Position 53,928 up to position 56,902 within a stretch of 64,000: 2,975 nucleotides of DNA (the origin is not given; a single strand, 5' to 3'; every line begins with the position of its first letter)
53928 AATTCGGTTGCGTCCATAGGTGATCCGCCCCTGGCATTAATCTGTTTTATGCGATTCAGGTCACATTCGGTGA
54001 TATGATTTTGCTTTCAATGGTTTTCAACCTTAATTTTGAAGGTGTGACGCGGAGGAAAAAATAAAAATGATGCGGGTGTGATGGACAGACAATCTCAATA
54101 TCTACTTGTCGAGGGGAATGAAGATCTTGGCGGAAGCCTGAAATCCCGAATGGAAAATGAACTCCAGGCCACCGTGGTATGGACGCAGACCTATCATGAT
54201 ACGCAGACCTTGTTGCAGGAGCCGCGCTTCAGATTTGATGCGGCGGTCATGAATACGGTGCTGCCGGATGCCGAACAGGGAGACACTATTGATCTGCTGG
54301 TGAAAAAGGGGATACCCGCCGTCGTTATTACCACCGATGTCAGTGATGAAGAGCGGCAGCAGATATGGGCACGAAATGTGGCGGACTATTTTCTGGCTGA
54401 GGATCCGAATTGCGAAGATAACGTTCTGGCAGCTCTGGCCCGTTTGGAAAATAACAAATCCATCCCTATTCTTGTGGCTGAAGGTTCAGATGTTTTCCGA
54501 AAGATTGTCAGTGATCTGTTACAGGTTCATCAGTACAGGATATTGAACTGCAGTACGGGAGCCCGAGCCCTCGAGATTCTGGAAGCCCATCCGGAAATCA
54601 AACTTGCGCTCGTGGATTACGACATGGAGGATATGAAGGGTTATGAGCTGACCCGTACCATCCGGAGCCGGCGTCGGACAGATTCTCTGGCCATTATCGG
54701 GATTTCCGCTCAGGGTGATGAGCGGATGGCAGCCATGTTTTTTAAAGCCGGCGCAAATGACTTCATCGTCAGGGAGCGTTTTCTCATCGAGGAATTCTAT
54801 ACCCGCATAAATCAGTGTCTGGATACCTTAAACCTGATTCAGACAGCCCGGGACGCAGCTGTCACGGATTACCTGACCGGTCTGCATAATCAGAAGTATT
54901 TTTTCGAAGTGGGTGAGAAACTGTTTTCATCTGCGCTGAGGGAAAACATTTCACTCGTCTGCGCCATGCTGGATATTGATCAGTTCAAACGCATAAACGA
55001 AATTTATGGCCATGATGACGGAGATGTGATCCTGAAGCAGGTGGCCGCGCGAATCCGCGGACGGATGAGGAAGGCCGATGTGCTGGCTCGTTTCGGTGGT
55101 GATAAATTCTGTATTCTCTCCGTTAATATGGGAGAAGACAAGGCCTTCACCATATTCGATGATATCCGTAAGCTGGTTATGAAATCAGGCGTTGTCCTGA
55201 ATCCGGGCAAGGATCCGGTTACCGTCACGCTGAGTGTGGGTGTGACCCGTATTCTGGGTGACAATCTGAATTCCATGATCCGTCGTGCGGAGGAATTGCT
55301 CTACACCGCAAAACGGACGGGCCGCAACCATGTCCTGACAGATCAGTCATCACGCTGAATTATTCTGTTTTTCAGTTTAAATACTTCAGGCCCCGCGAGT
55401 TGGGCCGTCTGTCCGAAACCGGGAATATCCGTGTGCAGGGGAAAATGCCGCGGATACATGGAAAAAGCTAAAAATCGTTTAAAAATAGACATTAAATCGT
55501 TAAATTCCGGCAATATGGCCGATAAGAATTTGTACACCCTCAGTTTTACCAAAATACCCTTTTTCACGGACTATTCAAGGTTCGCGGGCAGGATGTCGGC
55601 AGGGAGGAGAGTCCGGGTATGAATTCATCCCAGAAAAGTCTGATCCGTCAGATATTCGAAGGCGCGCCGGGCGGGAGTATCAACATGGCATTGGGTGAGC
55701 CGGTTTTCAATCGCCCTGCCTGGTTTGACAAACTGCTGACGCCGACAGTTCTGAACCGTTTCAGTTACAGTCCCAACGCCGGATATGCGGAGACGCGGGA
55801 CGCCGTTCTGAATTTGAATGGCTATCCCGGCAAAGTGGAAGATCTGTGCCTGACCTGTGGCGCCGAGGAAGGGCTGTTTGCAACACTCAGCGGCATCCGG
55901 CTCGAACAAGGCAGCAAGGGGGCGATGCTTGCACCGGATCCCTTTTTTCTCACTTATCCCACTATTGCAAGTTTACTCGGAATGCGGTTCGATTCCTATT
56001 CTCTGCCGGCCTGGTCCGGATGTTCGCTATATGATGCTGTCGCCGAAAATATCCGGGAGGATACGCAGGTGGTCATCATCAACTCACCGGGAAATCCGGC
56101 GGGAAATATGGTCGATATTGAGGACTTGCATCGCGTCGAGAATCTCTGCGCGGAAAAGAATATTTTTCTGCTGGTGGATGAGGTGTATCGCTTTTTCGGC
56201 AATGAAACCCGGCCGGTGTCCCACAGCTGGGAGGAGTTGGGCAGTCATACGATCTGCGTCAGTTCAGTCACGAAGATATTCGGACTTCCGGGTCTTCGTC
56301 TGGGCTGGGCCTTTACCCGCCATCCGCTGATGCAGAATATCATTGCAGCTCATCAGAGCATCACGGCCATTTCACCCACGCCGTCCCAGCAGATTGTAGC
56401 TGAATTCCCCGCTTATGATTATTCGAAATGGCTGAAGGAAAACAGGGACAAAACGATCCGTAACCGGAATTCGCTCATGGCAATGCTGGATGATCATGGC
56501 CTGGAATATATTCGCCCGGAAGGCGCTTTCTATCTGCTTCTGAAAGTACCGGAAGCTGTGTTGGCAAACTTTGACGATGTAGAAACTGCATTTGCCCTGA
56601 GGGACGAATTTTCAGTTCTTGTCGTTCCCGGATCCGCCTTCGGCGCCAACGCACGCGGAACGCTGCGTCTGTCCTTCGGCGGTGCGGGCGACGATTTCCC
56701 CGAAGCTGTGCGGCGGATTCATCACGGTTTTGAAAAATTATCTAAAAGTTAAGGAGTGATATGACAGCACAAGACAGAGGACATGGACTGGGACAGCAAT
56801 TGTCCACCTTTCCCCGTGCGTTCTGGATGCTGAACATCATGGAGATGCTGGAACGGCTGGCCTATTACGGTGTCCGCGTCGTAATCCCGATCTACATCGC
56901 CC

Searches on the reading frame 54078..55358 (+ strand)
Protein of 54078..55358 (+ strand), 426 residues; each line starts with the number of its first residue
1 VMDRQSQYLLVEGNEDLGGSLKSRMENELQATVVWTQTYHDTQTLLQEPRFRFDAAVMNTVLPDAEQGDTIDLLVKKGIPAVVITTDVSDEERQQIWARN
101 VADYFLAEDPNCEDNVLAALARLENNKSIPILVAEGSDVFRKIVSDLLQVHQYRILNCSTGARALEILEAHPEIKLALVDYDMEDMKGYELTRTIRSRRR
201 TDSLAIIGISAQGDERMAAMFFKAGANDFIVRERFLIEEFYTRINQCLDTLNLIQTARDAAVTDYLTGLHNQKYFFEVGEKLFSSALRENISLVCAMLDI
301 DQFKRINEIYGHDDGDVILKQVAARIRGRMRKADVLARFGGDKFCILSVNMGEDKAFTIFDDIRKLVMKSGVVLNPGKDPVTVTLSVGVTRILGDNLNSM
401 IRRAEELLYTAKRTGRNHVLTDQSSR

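Call 56: search_protein_families(library=pfam, proteins=[window:54078-55358:+], max_evalue=0.00001)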
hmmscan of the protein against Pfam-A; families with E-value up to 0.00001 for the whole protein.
window:54078-55358:+ (426 aa): 2 families
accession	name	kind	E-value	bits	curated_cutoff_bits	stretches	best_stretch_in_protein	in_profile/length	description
PF00990.26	GGDEF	-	1e-36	126.6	23.8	1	261-418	1-161/161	Diguanylate cyclase, GGDEF domain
PF00072.30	Response_reg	-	5.7e-20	72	30.2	1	131-231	1-98/111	Response regulator receiver domain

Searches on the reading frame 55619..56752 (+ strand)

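Call 56: search_protein_families(library=pfam, proteins=[window:55619-56752:+], max_evalue=0.00001)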
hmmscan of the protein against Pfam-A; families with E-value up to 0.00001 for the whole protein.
window:55619-56752:+ (377 aa): 1 family
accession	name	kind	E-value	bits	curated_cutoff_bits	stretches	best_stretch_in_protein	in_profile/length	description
PF00155.27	Aminotran_1_2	-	1.1e-43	150.3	19.7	1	47-367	35-361/361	Aminotransferase class I and II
